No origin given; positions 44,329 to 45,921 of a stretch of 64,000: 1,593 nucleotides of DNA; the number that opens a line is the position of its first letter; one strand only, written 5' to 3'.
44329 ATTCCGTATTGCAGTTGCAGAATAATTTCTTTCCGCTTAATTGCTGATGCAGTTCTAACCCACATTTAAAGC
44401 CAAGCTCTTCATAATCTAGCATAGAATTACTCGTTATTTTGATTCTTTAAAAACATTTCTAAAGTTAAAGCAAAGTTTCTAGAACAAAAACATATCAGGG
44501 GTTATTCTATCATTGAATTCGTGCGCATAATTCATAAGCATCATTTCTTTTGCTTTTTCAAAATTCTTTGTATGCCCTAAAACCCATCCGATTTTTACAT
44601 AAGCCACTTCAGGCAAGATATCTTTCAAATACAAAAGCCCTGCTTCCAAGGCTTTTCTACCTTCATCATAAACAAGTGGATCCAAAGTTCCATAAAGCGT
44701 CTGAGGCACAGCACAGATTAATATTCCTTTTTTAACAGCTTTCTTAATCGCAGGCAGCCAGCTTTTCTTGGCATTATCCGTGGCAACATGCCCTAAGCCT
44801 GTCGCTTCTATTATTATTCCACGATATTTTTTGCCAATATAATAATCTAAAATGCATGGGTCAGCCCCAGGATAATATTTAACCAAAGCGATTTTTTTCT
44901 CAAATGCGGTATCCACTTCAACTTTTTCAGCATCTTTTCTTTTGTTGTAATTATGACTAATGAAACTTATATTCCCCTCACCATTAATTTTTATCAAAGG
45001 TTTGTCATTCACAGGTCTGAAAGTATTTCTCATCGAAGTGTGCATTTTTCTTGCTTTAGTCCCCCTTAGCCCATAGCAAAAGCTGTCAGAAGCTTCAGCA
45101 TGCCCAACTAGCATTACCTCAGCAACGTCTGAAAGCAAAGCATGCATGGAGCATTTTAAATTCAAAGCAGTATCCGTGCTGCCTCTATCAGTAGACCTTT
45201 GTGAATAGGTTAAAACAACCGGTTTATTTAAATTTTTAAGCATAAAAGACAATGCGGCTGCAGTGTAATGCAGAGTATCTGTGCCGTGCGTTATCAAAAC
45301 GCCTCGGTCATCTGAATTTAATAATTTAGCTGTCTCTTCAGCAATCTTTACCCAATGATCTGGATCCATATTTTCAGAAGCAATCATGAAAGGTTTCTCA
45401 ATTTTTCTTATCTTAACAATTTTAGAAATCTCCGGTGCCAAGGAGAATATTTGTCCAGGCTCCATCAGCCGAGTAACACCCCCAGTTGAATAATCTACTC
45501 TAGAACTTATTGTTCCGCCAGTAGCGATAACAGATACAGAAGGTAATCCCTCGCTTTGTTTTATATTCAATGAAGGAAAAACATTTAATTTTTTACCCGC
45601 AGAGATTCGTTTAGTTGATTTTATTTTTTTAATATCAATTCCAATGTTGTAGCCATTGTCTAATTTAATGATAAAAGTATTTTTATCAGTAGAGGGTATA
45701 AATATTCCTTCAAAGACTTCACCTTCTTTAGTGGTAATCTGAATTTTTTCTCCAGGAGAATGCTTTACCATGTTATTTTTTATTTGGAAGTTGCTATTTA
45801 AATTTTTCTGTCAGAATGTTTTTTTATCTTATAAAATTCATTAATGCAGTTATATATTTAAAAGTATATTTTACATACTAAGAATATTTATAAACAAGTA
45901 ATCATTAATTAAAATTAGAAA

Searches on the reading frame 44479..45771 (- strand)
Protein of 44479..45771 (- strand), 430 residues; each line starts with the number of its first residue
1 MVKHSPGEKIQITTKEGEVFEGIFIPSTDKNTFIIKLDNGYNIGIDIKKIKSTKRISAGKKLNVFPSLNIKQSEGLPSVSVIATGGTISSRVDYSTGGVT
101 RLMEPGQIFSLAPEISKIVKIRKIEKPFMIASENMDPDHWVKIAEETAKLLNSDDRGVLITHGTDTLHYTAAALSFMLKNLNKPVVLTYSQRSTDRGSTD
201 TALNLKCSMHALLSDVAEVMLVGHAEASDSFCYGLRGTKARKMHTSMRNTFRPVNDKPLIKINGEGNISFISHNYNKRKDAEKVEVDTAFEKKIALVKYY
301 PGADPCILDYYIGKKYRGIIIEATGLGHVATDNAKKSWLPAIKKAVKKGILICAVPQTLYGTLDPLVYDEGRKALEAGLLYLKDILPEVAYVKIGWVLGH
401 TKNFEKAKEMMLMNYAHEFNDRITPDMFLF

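Call 32: find_encoding_contigs(protein=window:44479-45771:-, flank=10000, max_places=1)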
Protein window:44479-45771:- (430 aa): 15 contigs read that carry it; 1 place shown.
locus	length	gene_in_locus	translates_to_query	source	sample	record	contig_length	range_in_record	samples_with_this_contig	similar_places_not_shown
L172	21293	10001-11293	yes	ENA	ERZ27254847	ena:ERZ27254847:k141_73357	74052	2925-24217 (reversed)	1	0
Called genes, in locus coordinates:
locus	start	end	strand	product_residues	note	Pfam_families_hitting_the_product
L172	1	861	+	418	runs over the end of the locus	PF00919:UPF0004, PF04055:Radical_SAM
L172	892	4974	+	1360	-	PF03382:DUF285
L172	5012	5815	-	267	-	PF01978:TrmB, PF11495:TrmB_EBD_N (weak)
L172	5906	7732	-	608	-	PF04675:DNA_ligase_A_N, PF01068:DNA_ligase_A_M, PF04679:DNA_ligase_A_C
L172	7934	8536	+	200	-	PF00881:Nitroreductase, PF14512:TM1586_NiRdase (faint), PF00881:Nitroreductase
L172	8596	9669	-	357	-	PF00091:Tubulin, PF12327:FtsZ_C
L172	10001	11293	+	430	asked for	PF14438:SM-ATX (faint), PF18195:GatD_N, PF00710:Asparaginase, PF17763:Asparaginase_C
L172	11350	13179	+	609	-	PF02934:GatB_N, PF02938:GAD, PF02637:GatB_Yqey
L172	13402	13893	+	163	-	PF02353:CMAS (weak), PF13489:Methyltransf_23, PF01209:Ubie_methyltran, PF07021:MetW (faint), PF13847:Methyltransf_31, PF08241:Methyltransf_11, PF08242:Methyltransf_12, PF13649:Methyltransf_25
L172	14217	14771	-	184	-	PF00160:Pro_isomerase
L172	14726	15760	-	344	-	PF13173:AAA_14 (weak), PF16365:EutK_C (weak)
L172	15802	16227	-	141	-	PF07884:VKOR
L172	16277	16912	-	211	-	PF01171:ATP_bind_3 (faint), PF02568:ThiI, PF06508:QueC (faint)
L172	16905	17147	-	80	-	-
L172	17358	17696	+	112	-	PF00085:Thioredoxin (weak)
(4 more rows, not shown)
